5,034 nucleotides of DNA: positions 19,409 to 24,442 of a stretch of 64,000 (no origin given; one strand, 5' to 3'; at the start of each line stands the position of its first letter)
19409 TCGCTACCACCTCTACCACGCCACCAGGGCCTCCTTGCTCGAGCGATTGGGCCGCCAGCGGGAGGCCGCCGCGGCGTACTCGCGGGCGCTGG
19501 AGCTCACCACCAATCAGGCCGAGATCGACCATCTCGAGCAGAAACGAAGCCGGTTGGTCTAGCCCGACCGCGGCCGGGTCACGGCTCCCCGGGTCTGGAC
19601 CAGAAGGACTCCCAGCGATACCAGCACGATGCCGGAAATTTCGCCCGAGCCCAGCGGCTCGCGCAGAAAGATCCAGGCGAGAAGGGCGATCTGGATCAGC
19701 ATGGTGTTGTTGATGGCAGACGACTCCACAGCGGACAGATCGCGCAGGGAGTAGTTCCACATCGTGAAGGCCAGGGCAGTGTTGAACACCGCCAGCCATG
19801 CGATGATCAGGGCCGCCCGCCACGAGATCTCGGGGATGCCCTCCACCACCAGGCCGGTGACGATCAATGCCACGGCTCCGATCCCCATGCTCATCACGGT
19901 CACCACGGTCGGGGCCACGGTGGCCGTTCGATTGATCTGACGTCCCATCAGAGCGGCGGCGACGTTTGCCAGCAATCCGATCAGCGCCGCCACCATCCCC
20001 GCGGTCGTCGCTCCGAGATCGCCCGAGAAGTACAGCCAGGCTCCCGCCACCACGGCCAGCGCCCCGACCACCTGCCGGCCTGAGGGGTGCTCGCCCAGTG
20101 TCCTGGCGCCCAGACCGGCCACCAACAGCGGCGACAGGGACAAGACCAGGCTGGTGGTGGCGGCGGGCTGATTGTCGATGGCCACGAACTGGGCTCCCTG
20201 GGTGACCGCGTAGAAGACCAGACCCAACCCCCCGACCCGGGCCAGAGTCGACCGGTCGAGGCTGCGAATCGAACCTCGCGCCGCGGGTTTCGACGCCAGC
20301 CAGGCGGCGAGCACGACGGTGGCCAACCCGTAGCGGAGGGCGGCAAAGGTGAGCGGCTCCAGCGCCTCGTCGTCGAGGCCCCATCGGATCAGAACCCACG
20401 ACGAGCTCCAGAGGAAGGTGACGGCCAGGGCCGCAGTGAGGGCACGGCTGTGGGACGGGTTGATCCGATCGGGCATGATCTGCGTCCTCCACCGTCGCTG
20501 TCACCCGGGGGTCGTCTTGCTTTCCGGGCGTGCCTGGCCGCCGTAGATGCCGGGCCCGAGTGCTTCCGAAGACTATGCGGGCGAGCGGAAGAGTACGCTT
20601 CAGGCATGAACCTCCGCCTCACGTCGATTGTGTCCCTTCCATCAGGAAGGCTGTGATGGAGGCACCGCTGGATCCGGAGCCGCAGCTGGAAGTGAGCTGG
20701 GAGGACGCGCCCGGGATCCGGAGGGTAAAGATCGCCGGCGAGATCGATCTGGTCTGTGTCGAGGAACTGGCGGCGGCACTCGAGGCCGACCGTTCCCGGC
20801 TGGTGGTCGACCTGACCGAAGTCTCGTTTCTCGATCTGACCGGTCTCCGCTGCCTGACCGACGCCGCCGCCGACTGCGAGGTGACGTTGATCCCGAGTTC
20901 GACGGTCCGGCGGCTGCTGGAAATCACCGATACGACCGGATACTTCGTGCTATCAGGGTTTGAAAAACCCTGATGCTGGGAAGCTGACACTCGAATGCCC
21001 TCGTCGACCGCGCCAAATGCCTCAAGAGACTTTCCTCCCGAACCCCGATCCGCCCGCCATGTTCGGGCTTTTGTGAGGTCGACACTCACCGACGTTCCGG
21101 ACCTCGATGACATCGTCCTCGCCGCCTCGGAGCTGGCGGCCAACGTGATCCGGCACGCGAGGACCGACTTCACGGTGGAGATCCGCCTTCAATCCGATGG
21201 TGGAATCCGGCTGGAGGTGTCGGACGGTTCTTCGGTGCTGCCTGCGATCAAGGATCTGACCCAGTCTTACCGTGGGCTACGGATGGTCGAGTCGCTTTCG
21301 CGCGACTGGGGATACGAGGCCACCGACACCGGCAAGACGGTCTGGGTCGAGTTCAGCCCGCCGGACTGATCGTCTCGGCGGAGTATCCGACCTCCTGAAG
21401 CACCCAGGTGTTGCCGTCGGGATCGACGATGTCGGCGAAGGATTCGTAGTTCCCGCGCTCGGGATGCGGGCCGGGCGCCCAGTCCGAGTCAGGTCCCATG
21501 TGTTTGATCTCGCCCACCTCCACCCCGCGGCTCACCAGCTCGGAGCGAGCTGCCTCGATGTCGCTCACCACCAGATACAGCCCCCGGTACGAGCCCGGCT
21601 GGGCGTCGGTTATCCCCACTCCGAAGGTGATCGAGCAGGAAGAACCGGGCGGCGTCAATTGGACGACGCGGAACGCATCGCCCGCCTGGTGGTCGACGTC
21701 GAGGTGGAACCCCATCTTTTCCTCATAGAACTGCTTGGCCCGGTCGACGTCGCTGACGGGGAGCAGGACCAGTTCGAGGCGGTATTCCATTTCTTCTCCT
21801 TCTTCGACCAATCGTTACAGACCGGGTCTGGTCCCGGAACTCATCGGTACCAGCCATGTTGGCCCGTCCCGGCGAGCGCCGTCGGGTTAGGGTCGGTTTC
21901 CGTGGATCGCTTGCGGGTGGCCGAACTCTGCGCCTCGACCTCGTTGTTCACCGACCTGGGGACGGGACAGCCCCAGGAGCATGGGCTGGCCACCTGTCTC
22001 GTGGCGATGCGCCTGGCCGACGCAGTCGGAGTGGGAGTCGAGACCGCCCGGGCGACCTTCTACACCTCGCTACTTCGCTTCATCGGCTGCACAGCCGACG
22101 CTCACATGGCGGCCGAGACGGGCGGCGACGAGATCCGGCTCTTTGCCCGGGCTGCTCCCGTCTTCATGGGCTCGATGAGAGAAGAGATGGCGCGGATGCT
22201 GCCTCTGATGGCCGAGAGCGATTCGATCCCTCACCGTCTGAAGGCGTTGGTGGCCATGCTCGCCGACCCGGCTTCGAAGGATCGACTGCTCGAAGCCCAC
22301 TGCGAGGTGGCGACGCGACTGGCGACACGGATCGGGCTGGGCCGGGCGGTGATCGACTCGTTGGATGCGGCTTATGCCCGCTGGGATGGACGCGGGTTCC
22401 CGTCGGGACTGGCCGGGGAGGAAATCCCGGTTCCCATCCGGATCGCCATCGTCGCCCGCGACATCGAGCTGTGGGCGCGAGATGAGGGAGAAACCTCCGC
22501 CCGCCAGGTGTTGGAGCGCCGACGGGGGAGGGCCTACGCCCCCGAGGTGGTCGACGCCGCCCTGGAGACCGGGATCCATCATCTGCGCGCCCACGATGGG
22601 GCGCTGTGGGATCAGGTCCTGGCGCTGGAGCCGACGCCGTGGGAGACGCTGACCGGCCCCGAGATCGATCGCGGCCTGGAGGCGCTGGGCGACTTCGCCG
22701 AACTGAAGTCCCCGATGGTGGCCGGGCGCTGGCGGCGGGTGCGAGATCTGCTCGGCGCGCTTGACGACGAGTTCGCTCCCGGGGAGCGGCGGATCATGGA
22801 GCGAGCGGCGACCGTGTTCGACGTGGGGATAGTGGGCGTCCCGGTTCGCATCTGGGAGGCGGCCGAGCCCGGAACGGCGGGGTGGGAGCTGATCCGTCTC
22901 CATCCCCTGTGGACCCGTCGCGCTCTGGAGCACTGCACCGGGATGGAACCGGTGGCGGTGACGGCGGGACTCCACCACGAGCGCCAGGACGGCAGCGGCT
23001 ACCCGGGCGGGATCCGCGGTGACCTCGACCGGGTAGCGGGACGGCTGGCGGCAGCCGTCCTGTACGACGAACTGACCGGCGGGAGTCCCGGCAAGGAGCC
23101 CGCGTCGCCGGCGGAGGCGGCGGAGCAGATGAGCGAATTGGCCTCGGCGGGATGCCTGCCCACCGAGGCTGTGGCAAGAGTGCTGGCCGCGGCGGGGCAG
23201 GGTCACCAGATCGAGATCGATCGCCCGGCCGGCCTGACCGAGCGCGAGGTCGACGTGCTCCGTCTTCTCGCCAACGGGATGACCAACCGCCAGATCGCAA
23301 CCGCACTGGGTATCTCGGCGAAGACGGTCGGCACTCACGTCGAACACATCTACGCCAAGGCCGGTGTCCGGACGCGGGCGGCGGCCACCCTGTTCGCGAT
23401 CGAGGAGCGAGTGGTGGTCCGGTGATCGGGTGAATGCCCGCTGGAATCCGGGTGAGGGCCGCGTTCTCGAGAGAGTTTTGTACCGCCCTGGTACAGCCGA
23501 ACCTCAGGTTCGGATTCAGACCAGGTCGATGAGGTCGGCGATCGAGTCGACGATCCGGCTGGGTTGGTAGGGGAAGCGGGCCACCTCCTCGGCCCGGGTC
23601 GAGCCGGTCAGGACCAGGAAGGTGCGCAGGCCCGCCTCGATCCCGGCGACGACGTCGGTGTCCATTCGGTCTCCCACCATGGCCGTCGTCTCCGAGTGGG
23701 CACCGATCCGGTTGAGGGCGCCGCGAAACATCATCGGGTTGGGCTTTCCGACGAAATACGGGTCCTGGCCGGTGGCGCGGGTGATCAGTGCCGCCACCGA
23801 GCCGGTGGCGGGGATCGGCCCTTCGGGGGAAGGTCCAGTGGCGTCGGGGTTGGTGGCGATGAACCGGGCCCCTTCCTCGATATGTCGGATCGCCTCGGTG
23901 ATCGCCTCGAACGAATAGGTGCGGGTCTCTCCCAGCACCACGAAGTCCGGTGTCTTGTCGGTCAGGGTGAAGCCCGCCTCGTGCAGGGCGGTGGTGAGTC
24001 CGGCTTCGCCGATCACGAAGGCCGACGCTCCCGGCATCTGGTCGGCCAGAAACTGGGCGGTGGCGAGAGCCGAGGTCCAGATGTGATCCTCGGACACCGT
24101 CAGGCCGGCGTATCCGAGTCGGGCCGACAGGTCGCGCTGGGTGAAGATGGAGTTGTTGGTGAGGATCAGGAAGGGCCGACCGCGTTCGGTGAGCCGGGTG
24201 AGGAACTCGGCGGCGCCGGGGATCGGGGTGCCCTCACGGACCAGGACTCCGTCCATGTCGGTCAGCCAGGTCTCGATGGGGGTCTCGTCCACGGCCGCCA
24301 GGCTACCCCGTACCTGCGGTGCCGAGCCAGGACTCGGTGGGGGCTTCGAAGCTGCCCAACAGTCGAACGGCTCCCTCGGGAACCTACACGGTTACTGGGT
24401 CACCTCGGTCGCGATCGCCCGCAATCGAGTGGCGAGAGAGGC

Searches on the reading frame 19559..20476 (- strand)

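Call 63: search_protein_families(library=pfam, proteins=[window:19559-20476:-], max_evalue=0.001)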
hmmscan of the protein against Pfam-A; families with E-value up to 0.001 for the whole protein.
window:19559-20476:- (305 aa): 1 family
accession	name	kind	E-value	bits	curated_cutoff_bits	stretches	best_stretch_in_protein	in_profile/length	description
PF00892.27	EamA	-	2.1e-34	119.2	28.2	2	12-150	3-134/135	EamA-like transporter family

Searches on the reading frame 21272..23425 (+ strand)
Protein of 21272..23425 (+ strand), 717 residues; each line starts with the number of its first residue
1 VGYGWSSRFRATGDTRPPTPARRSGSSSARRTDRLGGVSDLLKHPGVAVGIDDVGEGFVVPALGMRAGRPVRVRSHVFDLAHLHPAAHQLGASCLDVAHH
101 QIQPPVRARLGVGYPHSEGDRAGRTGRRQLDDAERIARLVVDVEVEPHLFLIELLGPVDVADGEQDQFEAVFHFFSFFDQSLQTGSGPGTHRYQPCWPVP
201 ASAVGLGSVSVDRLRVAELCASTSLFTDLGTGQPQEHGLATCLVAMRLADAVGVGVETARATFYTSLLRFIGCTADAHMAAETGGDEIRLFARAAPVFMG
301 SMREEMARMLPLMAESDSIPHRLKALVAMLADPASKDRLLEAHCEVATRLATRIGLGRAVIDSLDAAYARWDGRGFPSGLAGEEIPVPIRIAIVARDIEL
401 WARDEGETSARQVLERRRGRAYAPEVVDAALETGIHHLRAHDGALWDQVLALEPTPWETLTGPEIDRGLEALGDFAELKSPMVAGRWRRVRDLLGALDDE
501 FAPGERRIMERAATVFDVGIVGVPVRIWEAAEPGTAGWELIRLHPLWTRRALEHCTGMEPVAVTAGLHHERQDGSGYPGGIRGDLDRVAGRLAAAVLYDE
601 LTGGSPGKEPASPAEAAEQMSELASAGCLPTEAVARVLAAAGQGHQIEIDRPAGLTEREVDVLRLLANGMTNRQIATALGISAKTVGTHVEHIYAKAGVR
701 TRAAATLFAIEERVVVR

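Call 63: search_protein_families(library=pfam, proteins=[window:21272-23425:+], max_evalue=0.001)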
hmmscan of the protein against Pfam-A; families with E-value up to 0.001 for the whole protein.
window:21272-23425:+ (717 aa): 5 families
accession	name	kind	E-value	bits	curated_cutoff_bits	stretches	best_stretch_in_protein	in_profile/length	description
PF13487.12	HD_5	-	7e-26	91.4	27.2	2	472-623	3-161/170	HD domain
PF00196.25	GerE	-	1.2e-17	63.7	23.5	1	655-709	3-57/57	Bacterial regulatory proteins, luxR family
PF13384.12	HTH_23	-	2.4e-05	24.4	24.6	1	661-686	9-34/50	Homeodomain-like domain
PF08281.18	Sigma70_r4_2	-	0.00019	21.4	25.7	1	655-691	11-48/54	Sigma-70, region 4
PF21476.4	PF0610-like_N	-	0.00061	20.4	33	0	665-693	10-38/50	PF0610-like, N-terminal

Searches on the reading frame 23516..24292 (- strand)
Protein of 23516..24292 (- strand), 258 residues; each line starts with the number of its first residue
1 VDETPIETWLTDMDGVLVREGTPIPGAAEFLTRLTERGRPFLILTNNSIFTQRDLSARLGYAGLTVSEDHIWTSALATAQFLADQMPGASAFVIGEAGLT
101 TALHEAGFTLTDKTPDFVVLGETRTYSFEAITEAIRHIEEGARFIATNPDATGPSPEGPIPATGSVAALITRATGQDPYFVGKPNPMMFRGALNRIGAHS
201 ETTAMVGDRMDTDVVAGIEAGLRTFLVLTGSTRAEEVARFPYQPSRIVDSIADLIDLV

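Call 63: search_protein_families(library=pfam, proteins=[window:23516-24292:-], max_evalue=0.001)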
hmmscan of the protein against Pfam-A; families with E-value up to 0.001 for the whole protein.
window:23516-24292:- (258 aa): 4 families
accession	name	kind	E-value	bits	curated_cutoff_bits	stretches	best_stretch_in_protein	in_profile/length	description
PF13344.12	Hydrolase_6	-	5.4e-28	97.4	27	1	9-109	1-101/101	Haloacid dehalogenase-like hydrolase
PF13242.12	Hydrolase_like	-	1.1e-27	96.1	22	1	181-254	2-75/75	HAD-hyrolase-like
PF00702.32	Hydrolase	-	2e-16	61.4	26.4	2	84-221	53-191/191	haloacid dehalogenase-like hydrolase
PF13419.12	HAD_2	-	4.2e-08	34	23.8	1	171-227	123-178/178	Haloacid dehalogenase-like hydrolase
